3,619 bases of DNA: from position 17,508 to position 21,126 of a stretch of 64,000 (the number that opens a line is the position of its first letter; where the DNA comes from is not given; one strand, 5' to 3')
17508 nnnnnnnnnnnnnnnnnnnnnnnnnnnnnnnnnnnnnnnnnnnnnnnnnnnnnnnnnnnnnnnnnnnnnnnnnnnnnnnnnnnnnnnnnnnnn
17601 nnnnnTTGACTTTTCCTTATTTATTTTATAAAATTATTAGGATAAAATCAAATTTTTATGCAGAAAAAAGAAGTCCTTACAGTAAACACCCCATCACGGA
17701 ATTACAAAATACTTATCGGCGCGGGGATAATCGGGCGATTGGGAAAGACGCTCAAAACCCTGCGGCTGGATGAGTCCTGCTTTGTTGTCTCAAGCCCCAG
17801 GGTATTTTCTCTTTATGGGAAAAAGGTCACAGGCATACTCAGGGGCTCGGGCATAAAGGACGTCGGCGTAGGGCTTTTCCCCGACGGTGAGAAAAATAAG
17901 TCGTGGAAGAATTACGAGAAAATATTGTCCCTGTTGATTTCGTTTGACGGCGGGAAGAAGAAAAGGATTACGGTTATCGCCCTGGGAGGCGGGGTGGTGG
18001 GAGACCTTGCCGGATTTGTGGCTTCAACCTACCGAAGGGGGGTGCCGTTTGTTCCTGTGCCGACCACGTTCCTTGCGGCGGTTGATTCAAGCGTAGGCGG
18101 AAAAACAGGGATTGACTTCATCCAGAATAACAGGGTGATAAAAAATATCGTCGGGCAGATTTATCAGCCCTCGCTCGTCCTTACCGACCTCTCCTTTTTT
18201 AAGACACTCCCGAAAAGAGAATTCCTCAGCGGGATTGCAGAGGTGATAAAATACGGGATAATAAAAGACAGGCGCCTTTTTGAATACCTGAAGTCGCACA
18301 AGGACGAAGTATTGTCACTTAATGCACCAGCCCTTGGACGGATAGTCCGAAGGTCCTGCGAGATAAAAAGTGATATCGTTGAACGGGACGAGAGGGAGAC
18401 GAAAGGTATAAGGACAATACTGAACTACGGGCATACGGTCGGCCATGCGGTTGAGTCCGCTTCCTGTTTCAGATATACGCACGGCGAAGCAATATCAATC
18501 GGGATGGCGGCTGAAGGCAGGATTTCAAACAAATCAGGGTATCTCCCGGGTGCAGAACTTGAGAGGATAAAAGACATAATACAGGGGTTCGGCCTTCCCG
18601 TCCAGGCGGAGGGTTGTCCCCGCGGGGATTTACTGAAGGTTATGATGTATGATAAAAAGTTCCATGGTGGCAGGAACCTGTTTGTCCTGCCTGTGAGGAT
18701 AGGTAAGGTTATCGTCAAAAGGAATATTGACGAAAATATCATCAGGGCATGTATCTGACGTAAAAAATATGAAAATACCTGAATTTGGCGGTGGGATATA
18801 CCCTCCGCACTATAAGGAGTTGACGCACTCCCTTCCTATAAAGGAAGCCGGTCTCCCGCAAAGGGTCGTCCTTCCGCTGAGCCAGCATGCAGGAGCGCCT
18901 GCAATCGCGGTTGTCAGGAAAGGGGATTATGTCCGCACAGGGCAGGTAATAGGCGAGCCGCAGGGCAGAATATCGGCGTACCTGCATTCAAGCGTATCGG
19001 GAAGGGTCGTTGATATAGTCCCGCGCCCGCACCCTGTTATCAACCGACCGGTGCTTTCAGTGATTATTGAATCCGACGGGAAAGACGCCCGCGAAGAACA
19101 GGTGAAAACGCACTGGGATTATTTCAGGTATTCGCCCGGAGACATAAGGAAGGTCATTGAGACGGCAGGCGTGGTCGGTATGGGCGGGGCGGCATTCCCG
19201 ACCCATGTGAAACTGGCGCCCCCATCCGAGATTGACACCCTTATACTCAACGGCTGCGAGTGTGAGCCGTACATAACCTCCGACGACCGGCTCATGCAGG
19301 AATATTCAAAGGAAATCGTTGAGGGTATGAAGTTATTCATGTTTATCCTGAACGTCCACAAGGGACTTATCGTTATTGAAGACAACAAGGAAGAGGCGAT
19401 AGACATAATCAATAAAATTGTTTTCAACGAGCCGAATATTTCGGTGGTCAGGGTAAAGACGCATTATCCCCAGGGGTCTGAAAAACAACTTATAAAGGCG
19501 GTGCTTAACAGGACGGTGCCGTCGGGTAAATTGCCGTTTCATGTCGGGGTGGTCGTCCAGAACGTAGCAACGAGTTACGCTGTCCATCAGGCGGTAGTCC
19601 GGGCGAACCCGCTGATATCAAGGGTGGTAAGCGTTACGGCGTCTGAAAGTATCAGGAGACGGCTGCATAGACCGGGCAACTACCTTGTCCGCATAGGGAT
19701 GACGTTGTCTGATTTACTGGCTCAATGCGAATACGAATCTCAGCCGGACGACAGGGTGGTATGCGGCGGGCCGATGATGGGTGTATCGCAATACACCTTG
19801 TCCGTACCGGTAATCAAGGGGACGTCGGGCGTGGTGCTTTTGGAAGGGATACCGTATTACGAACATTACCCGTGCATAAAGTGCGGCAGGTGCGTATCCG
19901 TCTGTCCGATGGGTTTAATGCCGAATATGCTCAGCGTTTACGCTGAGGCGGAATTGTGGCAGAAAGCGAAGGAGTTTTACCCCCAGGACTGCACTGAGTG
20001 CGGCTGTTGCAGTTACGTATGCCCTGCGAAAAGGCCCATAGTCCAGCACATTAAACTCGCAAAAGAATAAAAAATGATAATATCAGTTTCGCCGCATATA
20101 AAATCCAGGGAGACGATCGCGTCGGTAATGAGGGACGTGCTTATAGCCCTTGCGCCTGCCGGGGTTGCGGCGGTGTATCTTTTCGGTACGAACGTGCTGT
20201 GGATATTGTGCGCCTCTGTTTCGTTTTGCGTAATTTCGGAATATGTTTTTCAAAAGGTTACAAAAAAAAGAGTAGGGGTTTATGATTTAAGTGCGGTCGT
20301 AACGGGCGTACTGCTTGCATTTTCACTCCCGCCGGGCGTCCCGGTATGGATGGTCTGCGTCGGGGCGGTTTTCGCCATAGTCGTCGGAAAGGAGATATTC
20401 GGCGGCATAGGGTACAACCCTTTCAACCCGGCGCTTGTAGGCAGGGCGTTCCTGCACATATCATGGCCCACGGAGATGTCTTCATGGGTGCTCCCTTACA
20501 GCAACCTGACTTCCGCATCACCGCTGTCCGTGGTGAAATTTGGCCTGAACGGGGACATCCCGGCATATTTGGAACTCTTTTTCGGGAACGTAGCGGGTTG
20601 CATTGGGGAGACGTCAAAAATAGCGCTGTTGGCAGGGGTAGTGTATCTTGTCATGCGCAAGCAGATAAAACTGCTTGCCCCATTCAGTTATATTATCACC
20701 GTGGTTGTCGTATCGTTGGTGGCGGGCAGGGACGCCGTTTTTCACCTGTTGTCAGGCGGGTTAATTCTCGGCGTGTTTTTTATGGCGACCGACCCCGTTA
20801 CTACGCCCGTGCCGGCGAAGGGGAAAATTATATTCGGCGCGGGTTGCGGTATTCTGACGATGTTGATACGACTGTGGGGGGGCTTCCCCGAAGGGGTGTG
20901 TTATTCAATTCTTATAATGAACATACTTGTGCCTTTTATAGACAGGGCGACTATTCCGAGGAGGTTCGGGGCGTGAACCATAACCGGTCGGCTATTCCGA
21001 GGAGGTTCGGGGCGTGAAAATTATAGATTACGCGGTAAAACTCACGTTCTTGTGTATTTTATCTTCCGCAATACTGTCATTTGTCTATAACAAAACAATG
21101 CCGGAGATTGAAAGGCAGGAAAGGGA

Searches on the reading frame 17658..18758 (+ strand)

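Call 24: search_protein_families(library=pfam, proteins=[window:17658-18758:+], max_evalue=0.001)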
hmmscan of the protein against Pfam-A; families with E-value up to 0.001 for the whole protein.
window:17658-18758:+ (366 aa): 4 families
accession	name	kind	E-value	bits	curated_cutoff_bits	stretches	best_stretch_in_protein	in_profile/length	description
PF24621.2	DHQS_C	-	8.3e-45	152.7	27.6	1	192-334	1-143/144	3-dehydroquinate synthase C-terminal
PF01761.26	DHQ_synthase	-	1.3e-38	131.6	24.2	1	74-190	4-114/115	3-dehydroquinate synthase N-terminal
PF13685.12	Fe-ADH_2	-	6.2e-10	39.7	28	1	20-137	2-107/149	Iron-containing alcohol dehydrogenase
PF00465.25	Fe-ADH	-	1.2e-06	28.7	31.3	1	17-148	3-139/168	Iron-containing alcohol dehydrogenase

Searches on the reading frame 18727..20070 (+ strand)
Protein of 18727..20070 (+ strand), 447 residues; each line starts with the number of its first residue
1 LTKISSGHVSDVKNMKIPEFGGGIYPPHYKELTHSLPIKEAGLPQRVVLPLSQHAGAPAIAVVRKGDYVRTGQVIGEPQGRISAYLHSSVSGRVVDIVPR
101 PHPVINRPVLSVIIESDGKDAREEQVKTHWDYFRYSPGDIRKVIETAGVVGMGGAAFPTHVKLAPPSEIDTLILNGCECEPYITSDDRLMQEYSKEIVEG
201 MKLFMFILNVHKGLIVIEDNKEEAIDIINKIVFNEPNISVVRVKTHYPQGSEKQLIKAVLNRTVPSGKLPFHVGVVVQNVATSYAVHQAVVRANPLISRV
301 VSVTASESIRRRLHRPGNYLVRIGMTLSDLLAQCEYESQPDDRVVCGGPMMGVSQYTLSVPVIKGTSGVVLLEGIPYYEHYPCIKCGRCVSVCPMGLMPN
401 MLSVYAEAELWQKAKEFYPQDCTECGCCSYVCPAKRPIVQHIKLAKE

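Call 24: search_protein_families(library=pfam, proteins=[window:18727-20070:+], max_evalue=0.001)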
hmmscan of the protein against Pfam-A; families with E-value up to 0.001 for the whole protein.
window:18727-20070:+ (447 aa): 13 families
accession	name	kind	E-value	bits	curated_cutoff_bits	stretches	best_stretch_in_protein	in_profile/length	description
PF01512.22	Complex1_51K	-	8.5e-53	178.7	31.2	1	144-287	1-149/150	Nuo51 FMN-binding domain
PF13375.12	RnfC_N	-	1.5e-33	115.2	25.6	1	19-119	2-101/101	RnfC Barrel sandwich hybrid domain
PF13237.11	Fer4_10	-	6.5e-08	32.8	25.5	1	378-433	4-53/53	4Fe-4S dicluster domain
PF12838.12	Fer4_7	-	1.3e-07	32.4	27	1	383-434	2-50/52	4Fe-4S dicluster domain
PF10531.15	SLBB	-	1.8e-07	31.3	27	1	315-353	10-54/55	SLBB domain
PF13183.11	Fer4_8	-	4e-07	30.9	27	1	381-435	3-67/68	4Fe-4S dicluster domain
PF12797.12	Fer4_2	-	8.7e-07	29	24.5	1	375-394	2-21/22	4Fe-4S binding domain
PF13187.11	Fer4_9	-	1e-06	29.1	27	1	383-435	2-50/52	4Fe-4S dicluster domain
PF00037.32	Fer4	-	1.1e-05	25.4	21.1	1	383-396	8-21/24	4Fe-4S binding domain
PF12837.12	Fer4_6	-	6.6e-05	23.1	25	1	376-397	2-23/24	4Fe-4S binding domain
PF14697.11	Fer4_21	-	0.00016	22.2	35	1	382-435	7-54/59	4Fe-4S dicluster domain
PF12798.12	Fer4_3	-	0.00056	21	27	0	383-396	1-14/15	4Fe-4S binding domain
PF13746.11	Fer4_18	-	0.00065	20.3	27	0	382-397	60-75/114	4Fe-4S dicluster domain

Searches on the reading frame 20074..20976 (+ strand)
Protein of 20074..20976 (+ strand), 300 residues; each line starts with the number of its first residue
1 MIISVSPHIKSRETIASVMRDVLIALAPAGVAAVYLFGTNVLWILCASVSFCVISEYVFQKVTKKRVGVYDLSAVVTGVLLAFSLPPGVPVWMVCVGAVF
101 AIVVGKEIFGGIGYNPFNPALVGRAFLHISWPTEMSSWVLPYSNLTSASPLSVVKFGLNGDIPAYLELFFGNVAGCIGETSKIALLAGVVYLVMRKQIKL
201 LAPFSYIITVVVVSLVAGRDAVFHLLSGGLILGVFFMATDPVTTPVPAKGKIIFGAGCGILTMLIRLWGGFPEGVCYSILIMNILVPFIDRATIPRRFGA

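Call 24: search_protein_families(library=pfam, proteins=[window:20074-20976:+], max_evalue=0.001)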
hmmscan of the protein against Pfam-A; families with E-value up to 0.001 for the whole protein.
window:20074-20976:+ (300 aa): 1 family
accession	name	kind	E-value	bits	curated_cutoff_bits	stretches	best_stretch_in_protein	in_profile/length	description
PF03116.20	NQR2_RnfD_RnfE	-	4.2e-114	381.3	27.7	1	3-299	2-296/296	NQR2, RnfD, RnfE family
